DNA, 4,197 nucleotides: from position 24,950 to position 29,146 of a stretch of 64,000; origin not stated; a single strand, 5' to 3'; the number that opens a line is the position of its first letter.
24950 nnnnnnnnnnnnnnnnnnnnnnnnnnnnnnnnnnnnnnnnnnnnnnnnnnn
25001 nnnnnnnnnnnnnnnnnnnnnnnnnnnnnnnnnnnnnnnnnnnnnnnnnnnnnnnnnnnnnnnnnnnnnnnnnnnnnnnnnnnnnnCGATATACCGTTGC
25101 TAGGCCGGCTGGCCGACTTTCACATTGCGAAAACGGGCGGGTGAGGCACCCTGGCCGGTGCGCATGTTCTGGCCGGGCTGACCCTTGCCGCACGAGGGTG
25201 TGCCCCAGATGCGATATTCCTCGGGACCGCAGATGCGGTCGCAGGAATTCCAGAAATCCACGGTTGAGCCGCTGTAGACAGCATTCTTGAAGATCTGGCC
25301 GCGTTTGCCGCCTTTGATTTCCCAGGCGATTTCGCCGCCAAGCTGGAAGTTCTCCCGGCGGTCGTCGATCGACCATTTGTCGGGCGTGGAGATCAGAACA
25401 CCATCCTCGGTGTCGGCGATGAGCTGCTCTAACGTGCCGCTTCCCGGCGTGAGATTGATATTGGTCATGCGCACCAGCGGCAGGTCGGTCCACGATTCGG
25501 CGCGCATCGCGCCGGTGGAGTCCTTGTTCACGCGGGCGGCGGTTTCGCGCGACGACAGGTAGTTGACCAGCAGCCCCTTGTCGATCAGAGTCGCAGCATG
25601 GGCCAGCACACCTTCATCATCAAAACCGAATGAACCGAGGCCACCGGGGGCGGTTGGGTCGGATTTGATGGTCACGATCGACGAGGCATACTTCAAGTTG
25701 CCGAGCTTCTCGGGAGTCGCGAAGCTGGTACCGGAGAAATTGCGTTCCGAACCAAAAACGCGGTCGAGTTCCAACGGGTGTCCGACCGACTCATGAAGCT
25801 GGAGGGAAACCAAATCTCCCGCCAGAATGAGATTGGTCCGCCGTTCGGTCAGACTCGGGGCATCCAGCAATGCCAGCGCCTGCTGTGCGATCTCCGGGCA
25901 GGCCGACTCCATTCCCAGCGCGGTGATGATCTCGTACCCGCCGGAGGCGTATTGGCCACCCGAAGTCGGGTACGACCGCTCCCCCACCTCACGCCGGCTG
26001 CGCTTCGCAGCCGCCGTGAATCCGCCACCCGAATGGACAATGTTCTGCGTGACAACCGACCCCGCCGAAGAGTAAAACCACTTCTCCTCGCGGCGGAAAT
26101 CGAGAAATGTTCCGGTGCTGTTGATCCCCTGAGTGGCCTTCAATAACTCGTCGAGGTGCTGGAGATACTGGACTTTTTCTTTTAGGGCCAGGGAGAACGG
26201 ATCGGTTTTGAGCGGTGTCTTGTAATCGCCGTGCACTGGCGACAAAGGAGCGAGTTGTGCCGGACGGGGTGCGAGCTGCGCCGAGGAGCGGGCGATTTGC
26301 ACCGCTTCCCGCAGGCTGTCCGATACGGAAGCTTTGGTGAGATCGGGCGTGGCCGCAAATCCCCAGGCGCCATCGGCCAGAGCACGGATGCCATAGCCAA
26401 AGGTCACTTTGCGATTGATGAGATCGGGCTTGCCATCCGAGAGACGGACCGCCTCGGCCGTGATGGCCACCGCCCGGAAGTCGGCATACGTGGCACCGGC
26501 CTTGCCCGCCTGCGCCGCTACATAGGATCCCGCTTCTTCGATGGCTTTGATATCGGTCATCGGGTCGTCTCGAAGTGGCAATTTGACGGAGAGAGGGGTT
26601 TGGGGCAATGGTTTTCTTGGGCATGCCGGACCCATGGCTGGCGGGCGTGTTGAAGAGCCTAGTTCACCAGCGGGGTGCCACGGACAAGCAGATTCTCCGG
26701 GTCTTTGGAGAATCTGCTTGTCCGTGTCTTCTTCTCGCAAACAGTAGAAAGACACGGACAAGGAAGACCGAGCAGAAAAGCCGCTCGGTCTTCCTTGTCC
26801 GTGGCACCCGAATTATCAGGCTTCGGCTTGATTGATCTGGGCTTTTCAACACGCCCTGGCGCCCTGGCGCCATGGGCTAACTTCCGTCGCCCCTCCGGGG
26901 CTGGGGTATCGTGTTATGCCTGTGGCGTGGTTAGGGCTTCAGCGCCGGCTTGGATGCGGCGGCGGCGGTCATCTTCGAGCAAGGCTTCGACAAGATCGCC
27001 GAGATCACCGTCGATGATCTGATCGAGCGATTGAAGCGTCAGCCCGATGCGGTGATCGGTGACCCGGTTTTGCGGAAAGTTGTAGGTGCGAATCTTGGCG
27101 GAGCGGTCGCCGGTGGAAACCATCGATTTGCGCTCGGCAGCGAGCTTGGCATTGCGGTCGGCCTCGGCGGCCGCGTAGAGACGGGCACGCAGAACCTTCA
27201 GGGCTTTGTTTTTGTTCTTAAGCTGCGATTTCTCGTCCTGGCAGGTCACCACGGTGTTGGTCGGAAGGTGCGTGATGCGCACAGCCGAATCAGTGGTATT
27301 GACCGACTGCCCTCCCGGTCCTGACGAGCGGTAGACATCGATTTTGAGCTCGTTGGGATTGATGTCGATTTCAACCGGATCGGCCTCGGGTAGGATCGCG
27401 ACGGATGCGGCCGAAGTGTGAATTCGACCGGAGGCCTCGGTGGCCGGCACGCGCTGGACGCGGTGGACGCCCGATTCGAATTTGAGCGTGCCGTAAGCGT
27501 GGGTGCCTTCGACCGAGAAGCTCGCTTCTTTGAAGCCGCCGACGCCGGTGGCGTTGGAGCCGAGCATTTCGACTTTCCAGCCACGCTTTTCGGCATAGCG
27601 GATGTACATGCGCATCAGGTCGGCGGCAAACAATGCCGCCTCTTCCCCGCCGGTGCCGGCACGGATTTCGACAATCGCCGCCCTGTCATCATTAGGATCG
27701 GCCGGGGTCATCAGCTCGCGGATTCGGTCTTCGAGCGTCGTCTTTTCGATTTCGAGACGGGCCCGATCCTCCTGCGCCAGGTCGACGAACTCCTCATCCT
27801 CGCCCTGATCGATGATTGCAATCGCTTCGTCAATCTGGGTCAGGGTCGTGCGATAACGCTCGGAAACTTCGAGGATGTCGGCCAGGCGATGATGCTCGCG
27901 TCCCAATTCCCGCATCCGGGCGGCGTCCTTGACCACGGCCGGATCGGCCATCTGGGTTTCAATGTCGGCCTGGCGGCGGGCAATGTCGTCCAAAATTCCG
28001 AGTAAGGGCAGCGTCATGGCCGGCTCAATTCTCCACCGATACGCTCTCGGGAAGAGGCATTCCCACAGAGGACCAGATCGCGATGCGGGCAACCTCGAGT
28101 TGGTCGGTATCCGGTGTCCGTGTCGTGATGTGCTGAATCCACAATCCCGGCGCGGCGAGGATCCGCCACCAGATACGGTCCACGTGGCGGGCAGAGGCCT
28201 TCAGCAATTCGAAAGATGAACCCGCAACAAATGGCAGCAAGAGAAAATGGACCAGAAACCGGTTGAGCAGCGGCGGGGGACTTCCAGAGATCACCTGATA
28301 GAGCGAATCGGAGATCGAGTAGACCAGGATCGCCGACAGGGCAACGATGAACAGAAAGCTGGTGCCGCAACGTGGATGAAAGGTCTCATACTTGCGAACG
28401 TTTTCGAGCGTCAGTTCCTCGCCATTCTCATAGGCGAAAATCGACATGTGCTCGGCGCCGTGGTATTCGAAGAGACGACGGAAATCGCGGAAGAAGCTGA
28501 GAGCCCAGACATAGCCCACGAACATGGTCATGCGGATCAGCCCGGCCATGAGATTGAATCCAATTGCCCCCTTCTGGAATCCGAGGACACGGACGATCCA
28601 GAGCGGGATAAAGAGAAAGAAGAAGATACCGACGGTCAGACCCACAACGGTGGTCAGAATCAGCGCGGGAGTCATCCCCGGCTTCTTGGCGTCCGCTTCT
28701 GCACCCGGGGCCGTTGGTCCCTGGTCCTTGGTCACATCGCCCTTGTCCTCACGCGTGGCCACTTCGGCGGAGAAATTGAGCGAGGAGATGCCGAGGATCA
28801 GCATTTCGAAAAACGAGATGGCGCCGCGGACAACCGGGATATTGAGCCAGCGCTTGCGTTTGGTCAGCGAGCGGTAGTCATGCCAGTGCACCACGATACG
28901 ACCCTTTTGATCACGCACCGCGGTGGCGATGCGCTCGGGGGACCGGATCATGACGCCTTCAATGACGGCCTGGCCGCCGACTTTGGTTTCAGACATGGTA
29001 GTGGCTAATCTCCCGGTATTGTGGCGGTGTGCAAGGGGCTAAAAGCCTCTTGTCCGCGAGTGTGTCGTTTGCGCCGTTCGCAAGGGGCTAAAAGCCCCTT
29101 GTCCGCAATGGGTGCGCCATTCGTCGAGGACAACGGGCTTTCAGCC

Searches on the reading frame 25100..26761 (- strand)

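Call 31: search_protein_families(library=pfam, proteins=[window:25100-26761:-], max_evalue=0.001)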
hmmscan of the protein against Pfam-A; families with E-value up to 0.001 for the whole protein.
window:25100-26761:- (553 aa): 3 families
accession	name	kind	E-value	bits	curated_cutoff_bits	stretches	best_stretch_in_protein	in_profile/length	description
PF19289.4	PmbA_TldD_3rd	-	3e-37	128.4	22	1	308-534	3-203/220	PmbA/TldA metallopeptidase C-terminal domain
PF01523.21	PmbA_TldD_1st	-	1.6e-12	47.8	20.9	1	93-161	1-65/65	PmbA/TldA metallopeptidase domain 1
PF19290.4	PmbA_TldD_2nd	-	9.5e-05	23.2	20.9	1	188-298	3-108/109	PmbA/TldA metallopeptidase central domain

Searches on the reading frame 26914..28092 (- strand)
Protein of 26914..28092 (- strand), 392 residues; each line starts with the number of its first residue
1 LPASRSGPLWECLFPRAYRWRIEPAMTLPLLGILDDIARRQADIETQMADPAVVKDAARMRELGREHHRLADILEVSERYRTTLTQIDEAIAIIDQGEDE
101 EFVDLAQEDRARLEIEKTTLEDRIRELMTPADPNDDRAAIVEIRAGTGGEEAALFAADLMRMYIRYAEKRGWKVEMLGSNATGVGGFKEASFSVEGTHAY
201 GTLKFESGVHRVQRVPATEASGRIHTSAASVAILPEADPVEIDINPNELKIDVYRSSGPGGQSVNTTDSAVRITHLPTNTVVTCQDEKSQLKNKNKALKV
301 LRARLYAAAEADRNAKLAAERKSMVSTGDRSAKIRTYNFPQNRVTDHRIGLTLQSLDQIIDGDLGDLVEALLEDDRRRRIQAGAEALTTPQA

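Call 31: search_protein_families(library=pfam, proteins=[window:26914-28092:-], max_evalue=0.001)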
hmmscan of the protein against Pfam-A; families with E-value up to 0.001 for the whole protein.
window:26914-28092:- (392 aa): 2 families
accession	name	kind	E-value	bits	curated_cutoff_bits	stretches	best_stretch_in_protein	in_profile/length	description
PF03462.23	PCRF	-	6.5e-69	232.1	24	1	39-231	3-194/194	PCRF domain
PF00472.26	RF-1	-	1.1e-42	145.1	35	1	240-348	3-116/116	RF-1 domain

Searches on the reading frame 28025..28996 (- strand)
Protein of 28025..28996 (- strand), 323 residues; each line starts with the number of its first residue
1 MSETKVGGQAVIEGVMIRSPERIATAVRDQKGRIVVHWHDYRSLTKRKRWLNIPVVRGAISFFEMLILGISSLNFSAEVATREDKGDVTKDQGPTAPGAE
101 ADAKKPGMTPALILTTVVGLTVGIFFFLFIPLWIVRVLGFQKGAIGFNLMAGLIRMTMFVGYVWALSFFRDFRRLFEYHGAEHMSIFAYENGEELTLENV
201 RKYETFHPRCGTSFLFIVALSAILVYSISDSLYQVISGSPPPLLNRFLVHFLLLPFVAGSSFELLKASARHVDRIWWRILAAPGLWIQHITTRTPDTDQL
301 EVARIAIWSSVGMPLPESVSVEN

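Call 31: search_protein_families(library=pfam, proteins=[window:28025-28996:-], max_evalue=0.001)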
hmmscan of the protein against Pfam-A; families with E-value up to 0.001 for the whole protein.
window:28025-28996:- (323 aa): 1 family
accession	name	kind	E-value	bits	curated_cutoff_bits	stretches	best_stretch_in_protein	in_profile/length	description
PF07136.16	DUF1385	-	2.7e-73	246.5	22.1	1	53-307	1-221/227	Protein of unknown function (DUF1385)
